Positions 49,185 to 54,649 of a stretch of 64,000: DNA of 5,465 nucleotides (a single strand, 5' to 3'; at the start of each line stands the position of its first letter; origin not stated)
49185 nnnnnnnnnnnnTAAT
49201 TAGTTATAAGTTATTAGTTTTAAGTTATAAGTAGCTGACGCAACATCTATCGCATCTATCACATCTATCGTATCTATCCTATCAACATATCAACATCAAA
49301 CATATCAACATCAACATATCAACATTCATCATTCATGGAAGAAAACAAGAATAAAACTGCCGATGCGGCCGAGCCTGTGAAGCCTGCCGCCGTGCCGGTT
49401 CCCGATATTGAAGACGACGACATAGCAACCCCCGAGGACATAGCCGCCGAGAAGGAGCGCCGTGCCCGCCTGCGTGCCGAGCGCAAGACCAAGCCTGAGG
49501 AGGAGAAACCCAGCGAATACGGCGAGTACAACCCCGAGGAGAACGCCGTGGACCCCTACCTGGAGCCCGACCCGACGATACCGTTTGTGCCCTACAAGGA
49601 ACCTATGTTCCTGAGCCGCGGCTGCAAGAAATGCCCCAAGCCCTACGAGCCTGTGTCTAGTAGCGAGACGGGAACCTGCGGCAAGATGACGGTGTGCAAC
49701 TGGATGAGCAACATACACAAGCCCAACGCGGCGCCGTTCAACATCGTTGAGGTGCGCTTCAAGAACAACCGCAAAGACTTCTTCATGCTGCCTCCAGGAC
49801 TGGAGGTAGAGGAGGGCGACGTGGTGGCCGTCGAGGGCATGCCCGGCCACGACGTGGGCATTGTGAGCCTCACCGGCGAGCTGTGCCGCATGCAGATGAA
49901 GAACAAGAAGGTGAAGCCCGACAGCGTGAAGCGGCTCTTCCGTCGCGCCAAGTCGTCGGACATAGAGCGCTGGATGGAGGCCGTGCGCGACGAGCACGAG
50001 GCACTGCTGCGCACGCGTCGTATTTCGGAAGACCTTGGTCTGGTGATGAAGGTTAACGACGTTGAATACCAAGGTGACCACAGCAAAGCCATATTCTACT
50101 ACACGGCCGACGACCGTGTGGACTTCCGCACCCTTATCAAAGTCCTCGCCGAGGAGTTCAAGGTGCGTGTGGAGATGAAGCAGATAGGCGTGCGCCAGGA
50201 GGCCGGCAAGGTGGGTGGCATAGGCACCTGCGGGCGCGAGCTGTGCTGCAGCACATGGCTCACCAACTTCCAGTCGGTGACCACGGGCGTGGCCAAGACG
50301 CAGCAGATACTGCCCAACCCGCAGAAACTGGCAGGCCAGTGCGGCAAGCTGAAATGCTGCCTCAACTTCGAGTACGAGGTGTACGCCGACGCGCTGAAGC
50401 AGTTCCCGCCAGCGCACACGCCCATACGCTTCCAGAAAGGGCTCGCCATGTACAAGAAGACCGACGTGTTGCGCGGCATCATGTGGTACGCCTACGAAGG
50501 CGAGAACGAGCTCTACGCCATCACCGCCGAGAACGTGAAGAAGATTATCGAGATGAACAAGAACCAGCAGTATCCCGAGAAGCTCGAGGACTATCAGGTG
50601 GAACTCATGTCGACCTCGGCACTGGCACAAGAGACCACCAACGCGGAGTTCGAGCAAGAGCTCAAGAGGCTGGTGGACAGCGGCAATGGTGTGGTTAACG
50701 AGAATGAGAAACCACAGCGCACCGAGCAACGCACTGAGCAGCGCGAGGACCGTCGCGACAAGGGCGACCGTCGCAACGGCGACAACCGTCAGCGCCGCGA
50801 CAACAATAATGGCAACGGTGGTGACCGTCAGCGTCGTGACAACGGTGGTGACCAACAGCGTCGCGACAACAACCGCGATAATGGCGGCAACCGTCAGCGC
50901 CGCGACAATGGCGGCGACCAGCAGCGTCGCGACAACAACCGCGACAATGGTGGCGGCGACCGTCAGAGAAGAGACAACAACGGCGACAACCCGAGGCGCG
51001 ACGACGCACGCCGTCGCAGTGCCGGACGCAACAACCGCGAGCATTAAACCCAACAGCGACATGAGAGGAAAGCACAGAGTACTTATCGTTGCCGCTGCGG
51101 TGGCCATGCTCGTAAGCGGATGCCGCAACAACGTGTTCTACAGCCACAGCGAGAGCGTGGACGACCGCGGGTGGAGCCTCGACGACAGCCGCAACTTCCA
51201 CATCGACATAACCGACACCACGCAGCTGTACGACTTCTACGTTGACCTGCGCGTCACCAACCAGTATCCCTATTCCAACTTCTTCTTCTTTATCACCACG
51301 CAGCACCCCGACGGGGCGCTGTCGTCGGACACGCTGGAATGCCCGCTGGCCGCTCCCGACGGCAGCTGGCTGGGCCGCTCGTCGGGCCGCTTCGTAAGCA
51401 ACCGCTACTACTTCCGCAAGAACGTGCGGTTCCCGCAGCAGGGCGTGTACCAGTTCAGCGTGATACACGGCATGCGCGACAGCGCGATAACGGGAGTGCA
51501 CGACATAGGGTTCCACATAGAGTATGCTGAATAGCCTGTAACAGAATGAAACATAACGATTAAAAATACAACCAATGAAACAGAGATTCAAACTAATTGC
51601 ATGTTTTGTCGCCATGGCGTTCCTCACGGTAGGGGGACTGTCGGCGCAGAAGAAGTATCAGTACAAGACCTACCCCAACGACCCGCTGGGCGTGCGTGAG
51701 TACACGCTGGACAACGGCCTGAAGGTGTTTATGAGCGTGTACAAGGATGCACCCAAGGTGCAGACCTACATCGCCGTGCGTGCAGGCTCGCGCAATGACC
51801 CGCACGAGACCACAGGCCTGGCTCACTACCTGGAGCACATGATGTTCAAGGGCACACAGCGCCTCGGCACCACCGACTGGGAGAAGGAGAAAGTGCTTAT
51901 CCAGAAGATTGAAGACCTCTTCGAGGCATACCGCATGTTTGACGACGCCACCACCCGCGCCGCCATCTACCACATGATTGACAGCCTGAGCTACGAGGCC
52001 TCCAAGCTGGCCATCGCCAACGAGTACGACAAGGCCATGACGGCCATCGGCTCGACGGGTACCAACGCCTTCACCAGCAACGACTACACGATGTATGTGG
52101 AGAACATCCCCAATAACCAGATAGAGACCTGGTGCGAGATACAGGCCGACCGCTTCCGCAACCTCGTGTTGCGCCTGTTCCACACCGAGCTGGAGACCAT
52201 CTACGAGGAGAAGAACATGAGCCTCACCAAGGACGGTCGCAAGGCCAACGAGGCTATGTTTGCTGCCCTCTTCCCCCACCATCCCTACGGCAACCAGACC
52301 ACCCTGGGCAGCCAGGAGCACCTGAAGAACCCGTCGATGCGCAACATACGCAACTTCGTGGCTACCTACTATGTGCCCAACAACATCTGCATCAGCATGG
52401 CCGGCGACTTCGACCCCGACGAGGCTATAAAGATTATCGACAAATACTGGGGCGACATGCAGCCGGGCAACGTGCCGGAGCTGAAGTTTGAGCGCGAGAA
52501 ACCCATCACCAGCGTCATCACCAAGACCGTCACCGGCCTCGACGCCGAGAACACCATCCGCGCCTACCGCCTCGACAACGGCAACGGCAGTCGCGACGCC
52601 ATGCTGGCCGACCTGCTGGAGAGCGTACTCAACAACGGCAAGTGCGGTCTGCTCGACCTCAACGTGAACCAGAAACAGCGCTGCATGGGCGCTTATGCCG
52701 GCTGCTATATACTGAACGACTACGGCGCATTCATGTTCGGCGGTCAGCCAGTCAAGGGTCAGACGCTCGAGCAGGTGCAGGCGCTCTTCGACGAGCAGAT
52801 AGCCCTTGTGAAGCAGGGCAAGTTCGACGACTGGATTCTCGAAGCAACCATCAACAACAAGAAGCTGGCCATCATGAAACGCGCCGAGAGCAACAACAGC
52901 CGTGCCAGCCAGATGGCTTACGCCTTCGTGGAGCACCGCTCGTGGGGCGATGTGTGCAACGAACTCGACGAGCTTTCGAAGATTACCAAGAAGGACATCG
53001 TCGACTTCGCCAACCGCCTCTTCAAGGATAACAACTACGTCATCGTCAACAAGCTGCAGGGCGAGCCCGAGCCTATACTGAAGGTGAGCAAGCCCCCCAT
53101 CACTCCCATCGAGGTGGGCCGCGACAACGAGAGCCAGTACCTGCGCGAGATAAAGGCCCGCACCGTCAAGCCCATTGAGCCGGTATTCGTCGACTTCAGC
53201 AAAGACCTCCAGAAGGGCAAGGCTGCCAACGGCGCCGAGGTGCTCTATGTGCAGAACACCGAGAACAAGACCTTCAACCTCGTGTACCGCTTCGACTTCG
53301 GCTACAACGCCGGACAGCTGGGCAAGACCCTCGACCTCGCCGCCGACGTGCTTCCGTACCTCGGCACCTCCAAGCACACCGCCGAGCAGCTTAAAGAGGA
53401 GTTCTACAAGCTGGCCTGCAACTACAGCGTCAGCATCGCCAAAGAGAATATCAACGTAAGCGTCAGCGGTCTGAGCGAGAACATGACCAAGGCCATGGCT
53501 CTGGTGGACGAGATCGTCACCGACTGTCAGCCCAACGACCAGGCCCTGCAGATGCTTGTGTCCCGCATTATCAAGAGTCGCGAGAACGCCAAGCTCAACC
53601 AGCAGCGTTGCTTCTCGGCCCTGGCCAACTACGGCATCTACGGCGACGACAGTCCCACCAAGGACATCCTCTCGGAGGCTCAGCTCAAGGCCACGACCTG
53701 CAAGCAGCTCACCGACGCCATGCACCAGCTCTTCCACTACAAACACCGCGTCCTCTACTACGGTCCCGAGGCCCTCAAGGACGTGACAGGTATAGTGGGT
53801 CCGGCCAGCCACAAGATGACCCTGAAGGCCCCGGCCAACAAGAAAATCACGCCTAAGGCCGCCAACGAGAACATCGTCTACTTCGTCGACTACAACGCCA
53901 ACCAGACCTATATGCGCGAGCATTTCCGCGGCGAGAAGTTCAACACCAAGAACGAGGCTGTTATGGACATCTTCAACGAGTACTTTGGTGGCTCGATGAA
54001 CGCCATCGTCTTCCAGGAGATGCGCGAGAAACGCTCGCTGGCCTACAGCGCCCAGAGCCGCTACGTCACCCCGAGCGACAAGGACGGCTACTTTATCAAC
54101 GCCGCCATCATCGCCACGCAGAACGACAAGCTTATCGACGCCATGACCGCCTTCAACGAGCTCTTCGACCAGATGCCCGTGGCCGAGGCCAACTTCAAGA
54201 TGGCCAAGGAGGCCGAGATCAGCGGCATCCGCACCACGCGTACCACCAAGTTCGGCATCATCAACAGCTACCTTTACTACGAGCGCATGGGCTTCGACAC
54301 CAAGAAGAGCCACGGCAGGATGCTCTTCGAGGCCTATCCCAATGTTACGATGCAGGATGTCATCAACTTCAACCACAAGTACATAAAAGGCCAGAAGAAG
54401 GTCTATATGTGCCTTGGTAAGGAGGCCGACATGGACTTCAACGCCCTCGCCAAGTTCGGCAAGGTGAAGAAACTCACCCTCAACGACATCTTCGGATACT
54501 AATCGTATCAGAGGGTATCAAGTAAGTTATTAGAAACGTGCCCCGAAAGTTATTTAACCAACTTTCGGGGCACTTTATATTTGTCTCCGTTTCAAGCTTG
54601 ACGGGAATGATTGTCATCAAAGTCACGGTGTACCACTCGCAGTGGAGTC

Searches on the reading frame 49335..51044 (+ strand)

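Call 84: search_protein_families(library=pfam, proteins=[window:49335-51044:+], max_evalue=0.0001)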
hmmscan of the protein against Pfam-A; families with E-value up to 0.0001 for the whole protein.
window:49335-51044:+ (570 aa): 1 family
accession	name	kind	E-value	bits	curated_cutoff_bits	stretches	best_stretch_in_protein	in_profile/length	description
PF04468.17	PSP1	-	4.6e-27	94.6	27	1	199-284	1-86/86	PSP1 C-terminal conserved region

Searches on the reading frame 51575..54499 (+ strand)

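Call 84: search_protein_families(library=pfam, proteins=[window:51575-54499:+], max_evalue=0.0001)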
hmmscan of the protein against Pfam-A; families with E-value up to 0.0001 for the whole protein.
window:51575-54499:+ (975 aa): 2 families
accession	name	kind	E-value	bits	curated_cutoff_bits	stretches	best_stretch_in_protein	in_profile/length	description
PF05193.26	Peptidase_M16_C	-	1.5e-35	123.2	23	2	257-428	6-180/181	Peptidase M16 inactive domain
PF00675.25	Peptidase_M16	-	2.1e-23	83.3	22.3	2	57-96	7-47/149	Insulinase (Peptidase family M16)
